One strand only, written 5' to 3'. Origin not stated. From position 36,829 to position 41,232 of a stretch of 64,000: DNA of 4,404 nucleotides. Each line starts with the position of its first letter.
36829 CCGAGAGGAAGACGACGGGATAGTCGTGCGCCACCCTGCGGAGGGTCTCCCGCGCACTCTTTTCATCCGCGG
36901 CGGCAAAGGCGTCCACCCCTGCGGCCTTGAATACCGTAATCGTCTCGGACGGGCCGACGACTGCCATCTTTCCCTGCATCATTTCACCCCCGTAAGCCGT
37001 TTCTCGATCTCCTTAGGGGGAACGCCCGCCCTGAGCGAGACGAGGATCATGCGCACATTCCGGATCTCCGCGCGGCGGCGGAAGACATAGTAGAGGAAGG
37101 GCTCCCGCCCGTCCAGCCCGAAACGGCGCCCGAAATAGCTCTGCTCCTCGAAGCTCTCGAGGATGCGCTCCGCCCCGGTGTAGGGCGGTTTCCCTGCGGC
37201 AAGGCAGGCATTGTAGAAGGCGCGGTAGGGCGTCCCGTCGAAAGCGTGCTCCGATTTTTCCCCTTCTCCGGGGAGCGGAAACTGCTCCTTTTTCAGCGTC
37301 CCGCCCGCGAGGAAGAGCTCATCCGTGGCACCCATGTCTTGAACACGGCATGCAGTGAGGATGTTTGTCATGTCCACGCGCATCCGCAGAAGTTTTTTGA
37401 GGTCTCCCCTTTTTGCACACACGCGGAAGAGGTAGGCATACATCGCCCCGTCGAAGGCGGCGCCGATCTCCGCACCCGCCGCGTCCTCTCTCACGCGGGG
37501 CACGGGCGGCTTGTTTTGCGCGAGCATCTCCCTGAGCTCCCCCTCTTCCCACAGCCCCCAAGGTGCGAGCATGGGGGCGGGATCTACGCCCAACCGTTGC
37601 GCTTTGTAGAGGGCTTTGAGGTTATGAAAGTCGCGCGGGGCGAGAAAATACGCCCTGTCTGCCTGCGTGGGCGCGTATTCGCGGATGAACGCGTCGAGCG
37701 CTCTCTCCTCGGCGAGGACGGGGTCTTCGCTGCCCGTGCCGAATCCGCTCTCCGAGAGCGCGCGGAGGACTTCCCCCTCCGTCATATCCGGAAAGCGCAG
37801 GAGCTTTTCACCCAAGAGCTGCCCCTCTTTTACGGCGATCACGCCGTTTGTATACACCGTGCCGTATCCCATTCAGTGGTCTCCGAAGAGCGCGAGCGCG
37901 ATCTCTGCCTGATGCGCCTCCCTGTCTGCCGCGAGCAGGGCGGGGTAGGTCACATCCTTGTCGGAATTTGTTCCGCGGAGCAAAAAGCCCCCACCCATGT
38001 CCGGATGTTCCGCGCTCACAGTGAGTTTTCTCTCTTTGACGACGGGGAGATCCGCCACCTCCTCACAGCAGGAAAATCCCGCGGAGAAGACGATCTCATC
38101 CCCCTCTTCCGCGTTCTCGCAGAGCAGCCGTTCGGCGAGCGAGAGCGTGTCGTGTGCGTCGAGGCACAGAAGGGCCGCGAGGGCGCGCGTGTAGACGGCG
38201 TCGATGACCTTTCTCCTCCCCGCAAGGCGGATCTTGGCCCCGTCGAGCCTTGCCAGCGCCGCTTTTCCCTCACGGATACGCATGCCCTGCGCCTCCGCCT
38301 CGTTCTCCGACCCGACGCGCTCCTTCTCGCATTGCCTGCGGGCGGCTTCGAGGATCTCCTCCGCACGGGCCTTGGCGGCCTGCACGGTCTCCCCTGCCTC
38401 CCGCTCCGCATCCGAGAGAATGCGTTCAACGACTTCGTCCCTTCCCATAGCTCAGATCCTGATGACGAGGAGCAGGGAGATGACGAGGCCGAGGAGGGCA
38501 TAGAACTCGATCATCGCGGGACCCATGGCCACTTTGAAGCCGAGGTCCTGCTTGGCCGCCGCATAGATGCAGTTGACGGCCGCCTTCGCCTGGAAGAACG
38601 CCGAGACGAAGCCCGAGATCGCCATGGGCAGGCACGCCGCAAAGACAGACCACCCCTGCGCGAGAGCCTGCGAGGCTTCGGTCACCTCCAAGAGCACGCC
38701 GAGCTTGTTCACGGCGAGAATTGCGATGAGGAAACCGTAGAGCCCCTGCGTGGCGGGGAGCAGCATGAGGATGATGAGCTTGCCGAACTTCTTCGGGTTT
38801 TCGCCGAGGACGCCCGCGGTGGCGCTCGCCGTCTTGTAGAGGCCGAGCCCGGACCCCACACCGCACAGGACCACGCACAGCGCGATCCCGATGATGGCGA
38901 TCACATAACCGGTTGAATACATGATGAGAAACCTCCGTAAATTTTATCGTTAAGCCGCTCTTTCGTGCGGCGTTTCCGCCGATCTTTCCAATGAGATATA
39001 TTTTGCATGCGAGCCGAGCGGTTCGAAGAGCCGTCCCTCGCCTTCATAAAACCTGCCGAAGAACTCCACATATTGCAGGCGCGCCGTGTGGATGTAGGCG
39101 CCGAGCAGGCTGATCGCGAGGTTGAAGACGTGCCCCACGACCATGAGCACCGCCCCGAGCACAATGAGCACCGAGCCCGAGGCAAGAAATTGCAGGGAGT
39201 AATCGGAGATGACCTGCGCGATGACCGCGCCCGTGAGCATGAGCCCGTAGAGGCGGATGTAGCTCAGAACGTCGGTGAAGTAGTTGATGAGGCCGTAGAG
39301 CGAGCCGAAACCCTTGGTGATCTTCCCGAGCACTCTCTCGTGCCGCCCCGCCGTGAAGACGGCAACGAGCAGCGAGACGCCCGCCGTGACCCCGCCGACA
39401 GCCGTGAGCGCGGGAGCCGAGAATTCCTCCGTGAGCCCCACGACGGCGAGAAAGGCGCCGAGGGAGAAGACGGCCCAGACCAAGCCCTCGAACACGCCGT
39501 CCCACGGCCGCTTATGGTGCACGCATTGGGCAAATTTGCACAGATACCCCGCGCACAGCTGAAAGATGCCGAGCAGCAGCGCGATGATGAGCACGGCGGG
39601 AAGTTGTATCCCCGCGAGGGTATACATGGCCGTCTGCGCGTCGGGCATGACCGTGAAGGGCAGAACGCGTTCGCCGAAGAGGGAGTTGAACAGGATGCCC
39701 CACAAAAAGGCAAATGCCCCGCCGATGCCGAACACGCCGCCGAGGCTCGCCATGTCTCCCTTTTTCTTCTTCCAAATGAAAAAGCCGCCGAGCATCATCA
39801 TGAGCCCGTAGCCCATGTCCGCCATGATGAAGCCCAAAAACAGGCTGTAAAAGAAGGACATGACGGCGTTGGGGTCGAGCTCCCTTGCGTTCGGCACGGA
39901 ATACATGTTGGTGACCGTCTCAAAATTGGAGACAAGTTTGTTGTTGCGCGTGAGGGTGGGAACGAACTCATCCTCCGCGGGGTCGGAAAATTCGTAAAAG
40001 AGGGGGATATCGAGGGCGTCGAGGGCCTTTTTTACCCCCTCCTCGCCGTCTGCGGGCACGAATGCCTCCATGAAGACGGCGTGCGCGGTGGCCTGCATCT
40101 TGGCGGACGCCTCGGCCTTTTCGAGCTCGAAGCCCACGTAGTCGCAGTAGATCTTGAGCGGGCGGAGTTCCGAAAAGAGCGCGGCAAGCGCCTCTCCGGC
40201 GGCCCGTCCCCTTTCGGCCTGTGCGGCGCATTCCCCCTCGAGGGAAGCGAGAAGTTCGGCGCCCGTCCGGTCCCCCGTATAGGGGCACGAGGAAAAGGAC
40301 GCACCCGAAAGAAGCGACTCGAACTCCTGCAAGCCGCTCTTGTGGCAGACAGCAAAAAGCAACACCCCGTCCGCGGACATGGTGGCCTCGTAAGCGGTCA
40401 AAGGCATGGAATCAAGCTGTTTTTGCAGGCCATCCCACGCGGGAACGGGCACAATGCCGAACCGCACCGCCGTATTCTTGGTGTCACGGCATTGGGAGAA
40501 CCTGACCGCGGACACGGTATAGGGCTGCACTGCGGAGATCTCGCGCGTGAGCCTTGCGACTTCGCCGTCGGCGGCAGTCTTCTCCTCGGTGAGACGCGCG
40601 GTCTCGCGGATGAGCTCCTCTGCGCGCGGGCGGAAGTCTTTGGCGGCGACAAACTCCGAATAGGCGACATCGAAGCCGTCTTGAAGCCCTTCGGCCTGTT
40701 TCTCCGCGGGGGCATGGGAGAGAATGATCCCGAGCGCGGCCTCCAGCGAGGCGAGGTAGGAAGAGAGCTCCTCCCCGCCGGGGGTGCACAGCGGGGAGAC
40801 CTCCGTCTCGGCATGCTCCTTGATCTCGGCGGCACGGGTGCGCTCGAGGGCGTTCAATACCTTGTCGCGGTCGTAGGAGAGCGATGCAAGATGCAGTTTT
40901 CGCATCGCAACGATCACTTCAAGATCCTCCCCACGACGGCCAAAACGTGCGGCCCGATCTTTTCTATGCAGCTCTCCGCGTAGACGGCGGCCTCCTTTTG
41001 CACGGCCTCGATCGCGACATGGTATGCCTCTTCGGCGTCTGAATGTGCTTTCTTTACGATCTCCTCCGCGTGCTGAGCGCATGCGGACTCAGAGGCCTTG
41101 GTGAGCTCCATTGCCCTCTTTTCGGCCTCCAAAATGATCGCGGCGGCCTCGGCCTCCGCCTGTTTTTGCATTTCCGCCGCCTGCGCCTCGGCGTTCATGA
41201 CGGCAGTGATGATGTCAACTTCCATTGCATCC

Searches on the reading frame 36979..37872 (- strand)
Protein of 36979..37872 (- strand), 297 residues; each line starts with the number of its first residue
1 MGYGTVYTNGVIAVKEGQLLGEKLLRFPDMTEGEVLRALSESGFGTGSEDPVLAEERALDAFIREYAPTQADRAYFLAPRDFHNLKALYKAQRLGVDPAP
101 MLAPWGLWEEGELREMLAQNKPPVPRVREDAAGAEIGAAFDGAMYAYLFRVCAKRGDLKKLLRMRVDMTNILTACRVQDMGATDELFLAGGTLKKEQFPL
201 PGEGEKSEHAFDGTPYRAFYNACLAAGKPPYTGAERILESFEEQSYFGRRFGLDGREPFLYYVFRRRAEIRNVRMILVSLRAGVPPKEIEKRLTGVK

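Call 66: search_protein_families(library=pfam, proteins=[window:36979-37872:-], max_evalue=0.001)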
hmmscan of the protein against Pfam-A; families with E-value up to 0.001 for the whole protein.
window:36979-37872:- (297 aa): 1 family
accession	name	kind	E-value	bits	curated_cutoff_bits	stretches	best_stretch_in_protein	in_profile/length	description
PF01992.21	vATP-synt_AC39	-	1.6e-22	80.7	29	1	31-292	26-339/339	ATP synthase (C/AC39) subunit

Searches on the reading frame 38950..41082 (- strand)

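Call 66: search_protein_families(library=pfam, proteins=[window:38950-41082:-], max_evalue=0.001)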
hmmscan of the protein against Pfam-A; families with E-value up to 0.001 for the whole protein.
window:38950-41082:- (710 aa): 1 family
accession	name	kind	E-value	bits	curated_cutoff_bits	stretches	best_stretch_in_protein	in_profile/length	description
PF01496.24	V_ATPase_I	-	4.4e-18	65.1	30.7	2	328-452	301-430/815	V-type ATPase 116kDa subunit family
